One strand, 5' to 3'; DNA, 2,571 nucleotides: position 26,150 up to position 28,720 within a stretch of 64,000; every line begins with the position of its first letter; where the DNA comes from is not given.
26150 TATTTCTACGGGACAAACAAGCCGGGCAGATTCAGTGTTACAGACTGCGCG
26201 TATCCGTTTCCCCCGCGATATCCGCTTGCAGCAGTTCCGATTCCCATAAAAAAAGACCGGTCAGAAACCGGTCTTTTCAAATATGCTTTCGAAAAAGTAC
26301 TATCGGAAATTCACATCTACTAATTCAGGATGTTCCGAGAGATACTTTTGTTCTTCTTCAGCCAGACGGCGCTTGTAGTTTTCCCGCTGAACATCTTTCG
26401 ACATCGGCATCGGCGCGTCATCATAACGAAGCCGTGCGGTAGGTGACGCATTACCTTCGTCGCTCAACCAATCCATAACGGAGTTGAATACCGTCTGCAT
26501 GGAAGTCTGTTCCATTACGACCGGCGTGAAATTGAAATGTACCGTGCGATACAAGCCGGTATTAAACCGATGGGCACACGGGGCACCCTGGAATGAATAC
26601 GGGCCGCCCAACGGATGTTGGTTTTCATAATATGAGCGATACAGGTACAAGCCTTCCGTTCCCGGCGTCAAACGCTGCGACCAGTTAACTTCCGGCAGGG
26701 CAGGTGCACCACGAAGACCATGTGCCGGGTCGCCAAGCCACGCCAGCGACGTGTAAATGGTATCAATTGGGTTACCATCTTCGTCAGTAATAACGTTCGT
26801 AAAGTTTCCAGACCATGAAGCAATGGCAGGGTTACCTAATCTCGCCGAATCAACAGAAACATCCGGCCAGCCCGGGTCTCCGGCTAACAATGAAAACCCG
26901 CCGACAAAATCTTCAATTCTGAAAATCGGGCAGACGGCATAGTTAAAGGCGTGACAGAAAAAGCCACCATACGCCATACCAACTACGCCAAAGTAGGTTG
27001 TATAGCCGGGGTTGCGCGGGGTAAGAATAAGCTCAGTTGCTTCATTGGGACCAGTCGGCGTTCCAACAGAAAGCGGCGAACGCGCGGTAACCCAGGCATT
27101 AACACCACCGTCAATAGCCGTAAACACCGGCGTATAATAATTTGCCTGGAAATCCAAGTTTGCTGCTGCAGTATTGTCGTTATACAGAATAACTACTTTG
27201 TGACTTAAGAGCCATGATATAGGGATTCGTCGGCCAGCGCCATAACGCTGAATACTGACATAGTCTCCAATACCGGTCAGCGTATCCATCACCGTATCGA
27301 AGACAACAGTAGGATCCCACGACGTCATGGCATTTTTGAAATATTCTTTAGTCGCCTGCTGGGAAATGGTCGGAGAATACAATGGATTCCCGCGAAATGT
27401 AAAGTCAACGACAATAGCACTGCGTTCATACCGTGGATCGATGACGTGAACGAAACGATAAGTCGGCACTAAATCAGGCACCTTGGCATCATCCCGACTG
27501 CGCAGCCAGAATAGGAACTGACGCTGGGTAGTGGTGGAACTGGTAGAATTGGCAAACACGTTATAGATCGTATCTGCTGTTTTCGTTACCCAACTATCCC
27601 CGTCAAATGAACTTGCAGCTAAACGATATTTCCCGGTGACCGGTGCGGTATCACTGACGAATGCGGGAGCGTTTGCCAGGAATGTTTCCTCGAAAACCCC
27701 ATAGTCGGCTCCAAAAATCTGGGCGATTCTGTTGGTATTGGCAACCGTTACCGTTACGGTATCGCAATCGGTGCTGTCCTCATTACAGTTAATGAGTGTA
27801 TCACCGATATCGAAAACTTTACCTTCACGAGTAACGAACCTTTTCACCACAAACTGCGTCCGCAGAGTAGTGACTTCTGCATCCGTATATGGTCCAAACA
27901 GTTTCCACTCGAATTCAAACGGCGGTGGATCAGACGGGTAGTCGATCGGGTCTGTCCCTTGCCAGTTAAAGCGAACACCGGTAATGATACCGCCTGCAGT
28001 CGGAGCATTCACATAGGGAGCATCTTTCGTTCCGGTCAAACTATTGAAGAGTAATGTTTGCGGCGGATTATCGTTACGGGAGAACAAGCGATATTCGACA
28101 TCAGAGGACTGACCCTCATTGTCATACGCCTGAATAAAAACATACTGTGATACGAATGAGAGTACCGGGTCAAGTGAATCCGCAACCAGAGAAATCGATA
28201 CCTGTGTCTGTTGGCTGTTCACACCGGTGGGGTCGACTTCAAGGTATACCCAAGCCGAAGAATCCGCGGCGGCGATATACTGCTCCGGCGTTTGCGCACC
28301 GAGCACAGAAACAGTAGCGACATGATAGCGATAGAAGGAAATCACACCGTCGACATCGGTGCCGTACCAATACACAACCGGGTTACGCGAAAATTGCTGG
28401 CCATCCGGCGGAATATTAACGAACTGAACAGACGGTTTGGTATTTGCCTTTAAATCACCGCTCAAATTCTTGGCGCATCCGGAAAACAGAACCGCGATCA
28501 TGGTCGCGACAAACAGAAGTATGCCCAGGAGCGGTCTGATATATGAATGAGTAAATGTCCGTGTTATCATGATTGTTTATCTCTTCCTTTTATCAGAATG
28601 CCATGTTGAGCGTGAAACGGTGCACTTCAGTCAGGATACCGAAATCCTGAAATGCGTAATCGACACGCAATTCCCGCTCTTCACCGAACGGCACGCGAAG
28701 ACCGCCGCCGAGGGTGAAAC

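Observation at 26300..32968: Uncharacterised three-gene outer-membrane module: TBDR-like barrel with thrombospondin-type-3 Ca-binding repeats, PorV/FadL-like barrel, large lipoprotein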

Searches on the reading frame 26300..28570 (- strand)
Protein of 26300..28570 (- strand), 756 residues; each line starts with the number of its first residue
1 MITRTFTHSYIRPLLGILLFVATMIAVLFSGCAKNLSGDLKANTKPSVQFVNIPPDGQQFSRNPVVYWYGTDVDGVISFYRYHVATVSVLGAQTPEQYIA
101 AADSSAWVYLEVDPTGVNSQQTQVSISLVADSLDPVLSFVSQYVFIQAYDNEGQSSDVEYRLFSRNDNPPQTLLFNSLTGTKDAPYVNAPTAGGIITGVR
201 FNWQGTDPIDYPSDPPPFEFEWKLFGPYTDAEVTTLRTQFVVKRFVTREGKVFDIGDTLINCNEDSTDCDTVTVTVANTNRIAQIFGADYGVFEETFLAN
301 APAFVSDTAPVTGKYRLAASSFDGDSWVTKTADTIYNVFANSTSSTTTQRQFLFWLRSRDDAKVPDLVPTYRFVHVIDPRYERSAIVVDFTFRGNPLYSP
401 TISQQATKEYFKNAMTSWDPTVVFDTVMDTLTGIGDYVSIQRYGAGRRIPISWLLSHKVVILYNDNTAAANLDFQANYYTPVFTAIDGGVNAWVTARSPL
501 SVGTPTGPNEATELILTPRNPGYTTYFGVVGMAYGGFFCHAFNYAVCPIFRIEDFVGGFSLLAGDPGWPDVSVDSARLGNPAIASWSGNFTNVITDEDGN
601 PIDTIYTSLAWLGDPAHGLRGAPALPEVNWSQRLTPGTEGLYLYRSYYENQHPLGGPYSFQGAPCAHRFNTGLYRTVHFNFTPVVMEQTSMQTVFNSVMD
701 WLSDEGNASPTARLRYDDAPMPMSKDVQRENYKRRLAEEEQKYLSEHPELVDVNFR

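Call 7: search_protein_families(library=pfam, proteins=[window:26300-28570:-], max_evalue=0.01)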
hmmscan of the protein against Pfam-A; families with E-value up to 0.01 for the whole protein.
window:26300-28570:- (756 aa): 0 families

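Call 8: search_protein_families(library=ncbifam, proteins=[window:26300-28570:-], max_evalue=0.1)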
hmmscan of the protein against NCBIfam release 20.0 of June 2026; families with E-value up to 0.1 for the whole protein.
window:26300-28570:- (756 aa): 0 families

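Call 10: search_solved_structures(query=window:26300-28570:-, max_evalue=1)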
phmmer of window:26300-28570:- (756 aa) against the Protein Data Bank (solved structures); distinct sequences matched with E-value up to 1: 3.
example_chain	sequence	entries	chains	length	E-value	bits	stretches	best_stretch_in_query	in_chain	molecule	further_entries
7svt_A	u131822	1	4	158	0.09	14.1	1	529-618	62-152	HadA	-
4rlj_A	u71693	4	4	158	0.09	14.1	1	529-618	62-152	(3R)-hydroxyacyl-ACP dehydratase subunit HadA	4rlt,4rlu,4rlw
8y21_C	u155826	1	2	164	0.099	14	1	529-618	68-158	(3R)-hydroxyacyl-ACP dehydratase subunit HadA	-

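Call 12: find_homologous_proteins(query=window:26300-28570:-)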
Query window:26300-28570:- (756 aa): 163 proteins with E <= 0.001 among 8000 candidates; the best 120 are listed.
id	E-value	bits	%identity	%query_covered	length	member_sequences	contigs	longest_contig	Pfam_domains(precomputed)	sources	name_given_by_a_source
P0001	0.0e+0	1759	100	100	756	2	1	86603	-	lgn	-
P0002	0.0e+0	1214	72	96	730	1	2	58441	-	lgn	-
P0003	3.3e-178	612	44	96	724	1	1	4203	-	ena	-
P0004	1.2e-170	587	43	97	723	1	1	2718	-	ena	-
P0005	8.3e-169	581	41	96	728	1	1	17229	-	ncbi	ncbi:MAG: hypothetical protein ACE5FH_04040 [Candidatus Zixiibacteriota bacterium]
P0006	1.1e-161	558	41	95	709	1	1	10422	-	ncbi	-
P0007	1.6e-160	554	40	96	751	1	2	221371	-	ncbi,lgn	-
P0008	6.7e-160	552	42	96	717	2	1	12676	-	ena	-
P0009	7.7e-159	548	42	95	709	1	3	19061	-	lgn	-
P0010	1.1e-158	548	42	97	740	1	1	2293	-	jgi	jgi:hypothetical protein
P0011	2.3e-158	547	41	96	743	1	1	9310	-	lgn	-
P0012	1.2e-157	544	40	100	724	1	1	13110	-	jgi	-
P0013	4.4e-157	543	41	98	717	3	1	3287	-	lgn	-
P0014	6.4e-157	542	41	96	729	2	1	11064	-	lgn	-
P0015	2.1e-156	540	42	96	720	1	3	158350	-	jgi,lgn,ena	-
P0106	2.4e-123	431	38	95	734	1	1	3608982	-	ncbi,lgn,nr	ncbi:MAG: hypothetical protein JSV52_10375 [Candidatus Zixiibacteriota bacterium]|nr:MAG: hypothetic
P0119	5.0e-117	410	33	99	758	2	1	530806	-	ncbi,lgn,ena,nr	ncbi:MAG TPA: hypothetical protein VMY05_08180 [Acidobacteriota bacterium]|nr:hypothetical protein [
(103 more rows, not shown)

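Call 14: find_encoding_contigs(protein=P0106, flank=10000, max_places=2)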
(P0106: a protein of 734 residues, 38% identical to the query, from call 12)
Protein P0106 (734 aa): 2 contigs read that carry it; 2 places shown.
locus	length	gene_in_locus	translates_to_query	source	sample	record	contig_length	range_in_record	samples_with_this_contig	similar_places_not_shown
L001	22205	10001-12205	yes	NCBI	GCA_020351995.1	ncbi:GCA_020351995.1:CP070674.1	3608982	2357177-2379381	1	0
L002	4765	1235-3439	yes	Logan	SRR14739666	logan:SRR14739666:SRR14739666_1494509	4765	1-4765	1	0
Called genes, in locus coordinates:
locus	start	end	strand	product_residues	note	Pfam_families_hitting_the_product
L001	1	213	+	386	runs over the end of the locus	PF04015:DUF362, PF00037:Fer4 (weak), PF13484:Fer4_16 (faint)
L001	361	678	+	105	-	-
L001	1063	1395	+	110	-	-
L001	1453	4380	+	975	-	PF07719:TPR_2 (faint), PF13424:TPR_12 (weak), PF17874:TPR_MalT (weak), PF13424:TPR_12 (weak), PF00158:Sigma54_activat, PF14532:Sigma54_activ_2, PF25601:AAA_lid_14, PF02954:HTH_8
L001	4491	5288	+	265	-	PF21948:LplA-B_cat, PF03099:BPL_LplA_LipB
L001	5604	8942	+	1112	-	PF13620:CarboxypepD_reg, PF13715:CarbopepD_reg_2, PF07715:Plug, PF25183:OMP_b-brl_4 (weak)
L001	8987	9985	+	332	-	PF03349:Toluene_X (faint), PF19572:PorV (faint)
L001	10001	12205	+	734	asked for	-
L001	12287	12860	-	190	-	PF07719:TPR_2 (faint), PF13181:TPR_8 (faint), PF13428:TPR_14 (faint), PF13424:TPR_12 (faint), PF14559:TPR_19 (weak)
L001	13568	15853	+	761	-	PF06452:CBM9_1 (weak), PF19313:DUF5916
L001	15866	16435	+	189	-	PF01613:Flavin_Reduct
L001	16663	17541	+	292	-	PF12146:Hydrolase_4 (weak), PF00561:Abhydrolase_1, PF12697:Abhydrolase_6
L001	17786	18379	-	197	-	-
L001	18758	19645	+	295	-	PF01909:NTP_transf_2 (weak), PF13427:AadA_C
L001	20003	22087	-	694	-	PF00930:DPPIV_N (faint), PF25174:Beta-prop_THOC3 (faint), PF26550:Tricorn_2nd, PF26549:Tricorn_N, PF07676:PD40 (weak), PF26549:Tricorn_N (weak)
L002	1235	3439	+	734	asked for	-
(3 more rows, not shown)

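Call 15: find_encoding_contigs(protein=P0119, flank=10000, max_places=2)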
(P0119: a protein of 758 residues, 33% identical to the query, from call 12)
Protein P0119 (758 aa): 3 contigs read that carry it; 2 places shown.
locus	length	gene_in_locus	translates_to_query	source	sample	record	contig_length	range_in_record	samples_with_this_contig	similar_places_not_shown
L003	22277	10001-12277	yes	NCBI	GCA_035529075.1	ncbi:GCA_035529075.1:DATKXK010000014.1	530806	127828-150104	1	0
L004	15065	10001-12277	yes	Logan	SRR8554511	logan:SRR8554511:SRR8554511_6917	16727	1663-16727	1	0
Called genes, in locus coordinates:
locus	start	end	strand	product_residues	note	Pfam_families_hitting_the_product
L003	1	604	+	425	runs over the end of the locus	PF01595:CNNM (weak), PF00571:CBS (weak), PF03471:CorC_HlyC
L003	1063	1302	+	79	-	-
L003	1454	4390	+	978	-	PF07719:TPR_2 (faint), PF13432:TPR_16 (faint), PF17874:TPR_MalT (weak), PF13424:TPR_12, PF00158:Sigma54_activat, PF14532:Sigma54_activ_2, PF25601:AAA_lid_14, PF02954:HTH_8, +2 more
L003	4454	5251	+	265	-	PF21948:LplA-B_cat, PF03099:BPL_LplA_LipB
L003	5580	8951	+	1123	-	PF13620:CarboxypepD_reg, PF13715:CarbopepD_reg_2, PF07715:Plug, PF00593:TonB_dep_Rec_b-barrel, PF14905:OMP_b-brl_3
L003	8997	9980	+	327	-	PF03349:Toluene_X (faint), PF19572:PorV (weak)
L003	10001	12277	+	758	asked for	-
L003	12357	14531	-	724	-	PF13231:PMT_2, PF07719:TPR_2 (faint), PF13428:TPR_14 (faint), PF13432:TPR_16 (faint), PF14559:TPR_19 (faint)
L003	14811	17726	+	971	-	PF00082:Peptidase_S8, PF13860:FlgD_ig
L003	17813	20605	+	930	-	PF05547:Peptidase_M6, PF13860:FlgD_ig (weak)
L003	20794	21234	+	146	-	PF01475:FUR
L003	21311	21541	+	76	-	PF04023:FeoA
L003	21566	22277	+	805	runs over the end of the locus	PF01926:MMR_HSR1, PF02421:FeoB_N, PF07670:Gate, PF07664:FeoB_C, PF07670:Gate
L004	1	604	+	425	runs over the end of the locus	PF01595:CNNM (weak), PF00571:CBS (weak), PF03471:CorC_HlyC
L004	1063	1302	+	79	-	-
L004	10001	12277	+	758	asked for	-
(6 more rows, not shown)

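Call 20: find_related_loci(query=A1, collection=genome_contigs, flank=10000)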
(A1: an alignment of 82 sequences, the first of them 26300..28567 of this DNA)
Query A1 (755 aa) in genome_contigs; peptide patterns used: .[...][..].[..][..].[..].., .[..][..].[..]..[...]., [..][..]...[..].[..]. (x = any residue, [..] = any of these).
191 stretches matched a pattern; 112 encode a relative of the query (tblastn E <= 1e-3); the best 80 are kept; 80 distinct loci.
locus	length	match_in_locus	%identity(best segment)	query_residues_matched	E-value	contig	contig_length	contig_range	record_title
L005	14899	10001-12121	41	17-744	1e-171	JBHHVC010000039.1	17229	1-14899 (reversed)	MAG: Candidatus Zixiibacteriota bacterium isolate S.4.sp3_bin.43 NODE_1197_length_17229_cov_4.605392, whole genome shotg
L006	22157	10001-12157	40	16-741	1e-168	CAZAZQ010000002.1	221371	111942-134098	MAG TPA_asm: uncultured Ignavibacteriales bacterium isolate SRP338002_co1_91 genome assembly, contig: NODE_52_length_221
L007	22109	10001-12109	42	10-741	2e-165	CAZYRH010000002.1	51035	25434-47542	MAG TPA_asm: uncultured Ignavibacteriales bacterium isolate binchicken_co100_268 genome assembly, contig: NODE_907_lengt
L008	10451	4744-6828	40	25-739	7e-161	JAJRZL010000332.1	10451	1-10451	MAG: Candidatus Zixiibacteriota bacterium isolate Dive96_bin4.195 k141_5147797, whole genome shotgun sequence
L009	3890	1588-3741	40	29-740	3e-165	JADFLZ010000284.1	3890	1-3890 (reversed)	MAG: Candidatus Zixiibacteriota bacterium isolate B55T3L14 B55T3L14_NODE27923, whole genome shotgun sequence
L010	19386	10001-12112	41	14-741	2e-158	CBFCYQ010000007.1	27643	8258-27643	MAG TPA_asm: uncultured bacterium isolate SRR26215689_metabat2_8 genome assembly, contig: ERZ25073498.229, whole genome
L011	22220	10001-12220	39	11-742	4e-158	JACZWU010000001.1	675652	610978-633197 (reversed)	MAG: Candidatus Zixiibacteriota bacterium isolate B21T1B10 B21T1B10_NODE1, whole genome shotgun sequence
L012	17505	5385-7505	41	14-748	6e-158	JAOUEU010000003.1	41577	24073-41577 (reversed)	MAG: Candidatus Zixiibacteriota bacterium isolate 4_1_July_SF_Bin17 4_1_July_SF_Bin17_scaffold_122_c1, whole genome shot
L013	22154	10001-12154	39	26-742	1e-156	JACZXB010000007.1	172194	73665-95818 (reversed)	MAG: Candidatus Zixiibacteriota bacterium isolate B22T1B11 B22T1B11_NODE17, whole genome shotgun sequence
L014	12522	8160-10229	40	25-744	4e-155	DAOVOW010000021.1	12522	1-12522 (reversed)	MAG TPA_asm: bacterium isolate CSMAG_1533 CSMAG_1533_k141_1756509_length_12522_cov_19.0000, whole genome shotgun sequenc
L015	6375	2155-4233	41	28-738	3e-154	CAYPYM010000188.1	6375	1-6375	MAG TPA_asm: uncultured Ignavibacteriales bacterium isolate binchicken_co151_82 genome assembly, contig: NODE_21117_leng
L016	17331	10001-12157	39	29-742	2e-152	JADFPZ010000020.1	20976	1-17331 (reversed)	MAG: Candidatus Zixiibacteriota bacterium isolate B77T1B8 B77T1B8_NODE4165, whole genome shotgun sequence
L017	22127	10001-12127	40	29-746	4e-152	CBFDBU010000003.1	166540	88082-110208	MAG TPA_asm: uncultured bacterium isolate SRR26215678_binner123_Refined_106 genome assembly, contig: ERZ25073496.21, who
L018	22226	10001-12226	39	13-755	2e-151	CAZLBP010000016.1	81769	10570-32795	MAG TPA_asm: uncultured Ignavibacteriales bacterium isolate SRP141376_co3_222 genome assembly, contig: NODE_605_length_8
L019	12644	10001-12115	40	1-734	2e-150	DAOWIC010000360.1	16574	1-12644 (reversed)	MAG TPA_asm: Calditrichota bacterium isolate CSMAG_2033 CSMAG_2033_k141_2813951_length_16574_cov_21.8378, whole genome s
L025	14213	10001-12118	40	27-738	7e-143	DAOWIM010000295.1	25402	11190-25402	MAG TPA_asm: bacterium isolate CSMAG_2043 CSMAG_2043_k141_1327159_length_25402_cov_13.0000, whole genome shotgun sequenc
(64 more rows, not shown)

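Call 23: predict_structure(alignment_id=A1)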
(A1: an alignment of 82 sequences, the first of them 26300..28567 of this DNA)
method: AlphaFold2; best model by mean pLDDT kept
length: 755 residues; sequences in the alignment: 82
mean_pLDDT: 87.5   pTM: 0.82
mean pLDDT of the five models: 87.5, 85.6, 84.9, 84.6, 83.6
residues with pLDDT >= 90: 492; 70-90: 169; 50-70: 73; < 50: 21
segments of 3 or more residues with pLDDT < 50: 1-6, 33-36, 177-180, 753-755
pLDDT, mean of each block of 10 residues (from residue 1): 52 86 77 52 92 87 92 93 96 97 94 78 88 94 96 96 96 67 82 90 94 94 96 97 95 96 89 97 95 96 93 94 88 93 90 96 95 93 94 65 91 97 85 85 77 95 90 91 94 94 56 83 96 86 76 95 94 90 72 79 69 54 89 96 96 91 97 96 96 97 75 88 91 87 80 44
secondary structure, 60 per line:
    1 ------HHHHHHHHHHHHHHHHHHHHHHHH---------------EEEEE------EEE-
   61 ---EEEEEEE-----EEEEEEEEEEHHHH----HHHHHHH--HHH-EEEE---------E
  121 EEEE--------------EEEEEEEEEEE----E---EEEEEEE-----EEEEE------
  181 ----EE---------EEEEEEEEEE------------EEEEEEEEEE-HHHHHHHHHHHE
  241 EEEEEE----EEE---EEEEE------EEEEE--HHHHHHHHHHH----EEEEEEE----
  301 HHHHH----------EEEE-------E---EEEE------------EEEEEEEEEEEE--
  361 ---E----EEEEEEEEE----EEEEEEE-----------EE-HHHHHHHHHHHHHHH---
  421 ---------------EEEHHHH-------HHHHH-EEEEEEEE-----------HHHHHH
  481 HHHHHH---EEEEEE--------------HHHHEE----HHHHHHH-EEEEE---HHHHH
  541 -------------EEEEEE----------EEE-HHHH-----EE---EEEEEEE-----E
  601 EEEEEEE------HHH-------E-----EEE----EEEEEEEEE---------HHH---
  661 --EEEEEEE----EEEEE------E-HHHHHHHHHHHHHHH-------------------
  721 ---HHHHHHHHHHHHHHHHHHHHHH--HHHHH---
elements in order (helices of 4 or more, strands of 3 or more residues): H7-30 E46-50 E57-59 E64-70 E76-85 H86-89 H94-100 E107-110 E120-124 E139-149 E158-164 E170-174 E196-205 E218-227 H229-239 E240-246 E251-253 E257-261 E268-272 H275-285 E290-296 H301-305 E316-319 E331-334 E347-358 E369-377 E382-388 H403-417 E436-438 H439-442 H450-454 E456-463 H475-486 E490-495 H510-513 H520-526 E528-532 H536-540 E554-559 E570-572 H574-577 E588-594 E600-607 E630-632 E637-645 E663-669 E674-678 H687-701 H724-745 H748-752

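Call 85: search_solved_structures(query=A1, max_evalue=1)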
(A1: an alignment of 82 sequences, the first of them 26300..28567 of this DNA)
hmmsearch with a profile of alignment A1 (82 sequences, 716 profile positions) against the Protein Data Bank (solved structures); distinct sequences matched with E-value up to 1: 0.

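Call 105: fold_search(model_id=the predicted structure, library=pdb)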
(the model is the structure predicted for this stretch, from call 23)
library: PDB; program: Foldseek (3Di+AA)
matches with E <= 10: 1846; with E <= 0.001: 137
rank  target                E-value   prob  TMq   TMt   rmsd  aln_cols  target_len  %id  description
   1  3f84_B                3.9e-06  0.99  0.12  0.22  18.3       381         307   10  Structure of fusion complex of major pilin CfaB and major pilin CfaB of CFA/I pilus from ETEC E. coli (released 2009-08-11)
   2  9huh_A                4.3e-06  0.91  0.11  0.13  16.2       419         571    9  CryoEM structure of human peptidylarginine deiminase type 4 (PAD4) in 10 mM calcium (released 2025-10-22)
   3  3f7q_A                4.6e-06  1.00  0.10  0.27  16.5       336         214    8  First pair of Fibronectin type III domains and part of the connecting segment of the integrin beta4 (released 2009-03-10)
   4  9flw_A                7.9e-06  0.35  0.05  0.08  36.6       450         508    9  CryoEM structure of the fragment-6 (3571-4078) in the grappling hook protein A (GhpA) in the bacterium Aureispira sp.  (released 2024-10-16)
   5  3pdd                  8.8e-06  1.00  0.10  0.31  15.0       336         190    9  Structures of Clostridium thermocellum CbhA fibronectin(III)-like modules (released 2011-11-23)
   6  4be6_A                1.0e-05  0.97  0.09  0.23  19.7       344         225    8  V. cholera biofilm scaffolding protein RbmA (released 2013-12-18)
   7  7d4y_A                1.2e-05  0.89  0.11  0.13  17.1       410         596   10  Structure of human wild-type peptidylarginine deiminase type III (PAD3) (released 2021-06-02)
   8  4be5_A                1.2e-05  0.96  0.09  0.22  19.1       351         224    7  V. cholera biofilm scaffolding protein RbmA (released 2013-12-18)
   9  1qg3_A                1.5e-05  1.00  0.11  0.28  16.1       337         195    8  CRYSTAL STRUCTURE OF A TANDEM PAIR OF FIBRONECTIN TYPE III DOMAINS FROM THE CYTOPLASMIC TAIL OF INTEGRIN ALPHA6 BETA4 (released 1999-08-20)
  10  8yyl_B                1.5e-05  0.99  0.11  0.15  29.9       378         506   10  Cryo-EM structure of the complex IR with one insulin (released 2025-04-09)
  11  8cka_B                1.6e-05  1.00  0.14  0.24  21.9       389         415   12  Deinococcus radidurans HPI S-layer (released 2023-04-19)
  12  5n0m                  1.8e-05  0.80  0.09  0.10  17.0       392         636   10  hPAD4 crystal complex with BB-F-amidine (released 2017-05-24)
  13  6xay_B                1.9e-05  1.00  0.11  0.26  13.8       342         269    7  Structure of a fragment of human fibronectin containing the 10th, 11th and 12th type III domains (released 2021-06-09)
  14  3f7p_E                1.9e-05  1.00  0.11  0.30  16.3       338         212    7  Crystal structure of a complex between integrin beta4 and plectin (released 2009-03-10)
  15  2yn5_A                2.1e-05  1.00  0.10  0.24  15.5       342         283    8  Structural insight into the giant calcium-binding adhesin SiiE: implications for the adhesion of Salmonella enterica t (released 2013-04-03)
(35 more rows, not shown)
